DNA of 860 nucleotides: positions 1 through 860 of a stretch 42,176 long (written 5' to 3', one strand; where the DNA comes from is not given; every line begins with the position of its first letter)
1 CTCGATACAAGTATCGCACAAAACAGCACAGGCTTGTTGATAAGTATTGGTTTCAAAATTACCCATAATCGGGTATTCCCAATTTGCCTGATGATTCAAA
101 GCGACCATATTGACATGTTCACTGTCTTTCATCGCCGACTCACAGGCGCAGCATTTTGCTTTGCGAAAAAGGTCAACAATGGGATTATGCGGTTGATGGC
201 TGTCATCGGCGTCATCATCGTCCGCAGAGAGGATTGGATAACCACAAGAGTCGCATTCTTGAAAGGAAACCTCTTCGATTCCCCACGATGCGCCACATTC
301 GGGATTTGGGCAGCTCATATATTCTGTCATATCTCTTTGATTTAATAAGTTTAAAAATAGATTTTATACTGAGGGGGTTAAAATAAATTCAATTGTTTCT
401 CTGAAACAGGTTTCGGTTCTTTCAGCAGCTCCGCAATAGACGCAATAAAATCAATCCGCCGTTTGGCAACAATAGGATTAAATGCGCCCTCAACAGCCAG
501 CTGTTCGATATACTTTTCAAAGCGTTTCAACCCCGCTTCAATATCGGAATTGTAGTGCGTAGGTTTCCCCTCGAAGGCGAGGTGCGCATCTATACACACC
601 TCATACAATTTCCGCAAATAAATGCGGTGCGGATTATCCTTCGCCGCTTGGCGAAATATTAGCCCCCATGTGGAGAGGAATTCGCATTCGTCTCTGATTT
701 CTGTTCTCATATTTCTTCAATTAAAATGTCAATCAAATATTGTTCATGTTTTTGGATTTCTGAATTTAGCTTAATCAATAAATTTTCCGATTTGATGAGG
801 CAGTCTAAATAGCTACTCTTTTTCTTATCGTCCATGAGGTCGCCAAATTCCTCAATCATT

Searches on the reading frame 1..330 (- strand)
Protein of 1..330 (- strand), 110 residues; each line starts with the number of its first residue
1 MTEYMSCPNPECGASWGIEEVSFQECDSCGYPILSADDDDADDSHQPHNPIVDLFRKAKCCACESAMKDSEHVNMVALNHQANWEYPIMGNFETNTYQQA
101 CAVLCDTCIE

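Call 94: search_protein_families(library=ncbifam, max_evalue=0.1, proteins=[window:1-330:-])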
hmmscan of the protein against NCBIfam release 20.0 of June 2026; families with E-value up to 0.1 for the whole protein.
window:1-330:- (110 aa): 1 family
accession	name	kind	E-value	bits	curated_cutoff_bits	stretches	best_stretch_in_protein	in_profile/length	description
NF041921.1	HVO_A0556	equivalog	0.004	17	65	1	90-108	29-47/55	HVO_A0556 family zinc finger protein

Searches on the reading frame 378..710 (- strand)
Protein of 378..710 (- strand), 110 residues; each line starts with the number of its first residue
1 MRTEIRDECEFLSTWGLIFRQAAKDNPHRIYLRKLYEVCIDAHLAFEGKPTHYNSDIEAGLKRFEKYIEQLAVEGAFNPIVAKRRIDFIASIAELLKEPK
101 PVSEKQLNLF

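Call 28: search_protein_families(library=pfam, max_evalue=0.01, proteins=[window:378-710:-])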
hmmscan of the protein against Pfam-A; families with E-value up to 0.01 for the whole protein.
window:378-710:- (110 aa): 0 families

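Call 60: find_encoding_contigs(protein=window:378-710:-, flank=10000, max_places=4)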
Protein window:378-710:- (110 aa): 1 contig read that carries it; 1 place shown.
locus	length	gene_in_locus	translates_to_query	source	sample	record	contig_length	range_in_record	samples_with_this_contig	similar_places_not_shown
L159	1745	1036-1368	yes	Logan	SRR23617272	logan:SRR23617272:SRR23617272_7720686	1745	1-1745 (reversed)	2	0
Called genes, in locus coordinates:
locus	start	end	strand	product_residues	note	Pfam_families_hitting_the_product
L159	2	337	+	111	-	?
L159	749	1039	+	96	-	-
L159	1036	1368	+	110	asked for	-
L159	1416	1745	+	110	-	?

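Call 94: search_protein_families(library=ncbifam, max_evalue=0.1, proteins=[window:378-710:-])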
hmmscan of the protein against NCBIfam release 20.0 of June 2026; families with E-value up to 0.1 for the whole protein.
window:378-710:- (110 aa): 0 families
